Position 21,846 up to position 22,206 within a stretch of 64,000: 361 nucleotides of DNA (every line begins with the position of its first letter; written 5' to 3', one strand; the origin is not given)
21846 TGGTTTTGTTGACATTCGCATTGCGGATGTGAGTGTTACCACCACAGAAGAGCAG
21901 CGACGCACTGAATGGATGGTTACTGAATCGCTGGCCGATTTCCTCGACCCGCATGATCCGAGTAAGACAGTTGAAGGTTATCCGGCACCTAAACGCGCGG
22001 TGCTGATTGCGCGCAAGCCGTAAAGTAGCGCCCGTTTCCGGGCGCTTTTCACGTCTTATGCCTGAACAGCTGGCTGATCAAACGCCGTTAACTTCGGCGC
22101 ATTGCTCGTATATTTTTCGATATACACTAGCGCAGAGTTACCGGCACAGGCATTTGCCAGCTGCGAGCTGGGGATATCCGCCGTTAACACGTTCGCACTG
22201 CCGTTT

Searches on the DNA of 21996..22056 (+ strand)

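Call 22: search_dna_similar(query=window:21996-22056:+, collection=ecoli_genomes, mode=near, max_rows=6, rows=best)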
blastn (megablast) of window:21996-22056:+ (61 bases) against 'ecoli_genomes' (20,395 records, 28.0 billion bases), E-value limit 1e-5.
Records with a match: 4783; places in all: 4793; records where one place covers at least 80% of the query: 2041.
Genomes with a match: 4783 of 5426; with a place that covers at least 80% of the query: 2041. Places per genome that has any: lowest 1, median 1, highest 2. On chromosomes: 4791 places; on plasmids: 2.
Best place of each record, by identity: >=99% 3655; 95-99% 559; 90-95% 569.
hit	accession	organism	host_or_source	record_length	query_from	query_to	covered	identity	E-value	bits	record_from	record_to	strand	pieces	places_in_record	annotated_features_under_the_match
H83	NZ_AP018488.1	Escherichia coli O157:H7 strain PV15-279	Homo sapiens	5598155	1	61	98%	100.0%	9e-6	113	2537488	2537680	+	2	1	cmoB: tRNA 5-methoxyuridine(34)/uridine 5-oxyacetic acid(34) synthase CmoB | torZ: trimethylamine N-oxide reductase TorZ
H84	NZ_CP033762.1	Escherichia coli strain FDAARGOS_536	Homo sapiens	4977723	1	61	98%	100.0%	9e-6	113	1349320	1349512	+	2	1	cmoB: tRNA 5-methoxyuridine(34)/uridine 5-oxyacetic acid(34) synthase CmoB | torZ: trimethylamine N-oxide reductase TorZ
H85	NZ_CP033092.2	Escherichia coli DSM 30083 = JCM 1649 = ATCC 11775 strain ...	-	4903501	1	61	98%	100.0%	9e-6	113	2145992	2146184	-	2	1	cmoB: tRNA 5-methoxyuridine(34)/uridine 5-oxyacetic acid(34) synthase CmoB | torZ: trimethylamine N-oxide reductase TorZ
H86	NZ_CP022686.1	Escherichia coli Nissle 1917 strain Nissle 1917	Homo sapiens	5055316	1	61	98%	100.0%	9e-6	113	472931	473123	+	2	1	cmoB: tRNA 5-methoxyuridine(34)/uridine 5-oxyacetic acid(34) synthase CmoB | torZ: trimethylamine N-oxide reductase TorZ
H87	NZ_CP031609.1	Escherichia coli strain N3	Homo sapiens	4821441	1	61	98%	100.0%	9e-6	113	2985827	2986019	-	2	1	cmoB: tRNA 5-methoxyuridine(34)/uridine 5-oxyacetic acid(34) synthase CmoB | torZ: trimethylamine N-oxide reductase TorZ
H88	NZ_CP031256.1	Escherichia coli strain M16807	Homo sapiens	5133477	1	61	98%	100.0%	9e-6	113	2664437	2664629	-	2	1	cmoB: tRNA 5-methoxyuridine(34)/uridine 5-oxyacetic acid(34) synthase CmoB | torZ: trimethylamine N-oxide reductase TorZ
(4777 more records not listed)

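Call 24: get_annotated_region(hit=H84, flank=100)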
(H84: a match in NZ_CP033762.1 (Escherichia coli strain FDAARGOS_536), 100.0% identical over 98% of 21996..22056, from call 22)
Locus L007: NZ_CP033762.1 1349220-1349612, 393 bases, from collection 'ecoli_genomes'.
description: Escherichia coli strain FDAARGOS_536 chromosome, complete genome
organism: Escherichia coli strain FDAARGOS_536 (NCBI taxid 562)
replicon: chromosome; assembly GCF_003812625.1
host: Homo sapiens; source: Peripheral blood; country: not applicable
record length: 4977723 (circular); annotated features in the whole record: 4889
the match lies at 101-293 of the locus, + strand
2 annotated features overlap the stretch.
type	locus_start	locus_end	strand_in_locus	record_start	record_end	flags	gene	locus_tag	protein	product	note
CDS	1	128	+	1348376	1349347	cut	cmoB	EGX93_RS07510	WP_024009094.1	tRNA 5-methoxyuridine(34)/uridine 5-oxyacetic acid(34) synthase CmoB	-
CDS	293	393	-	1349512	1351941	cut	torZ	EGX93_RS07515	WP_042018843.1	trimethylamine N-oxide reductase TorZ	-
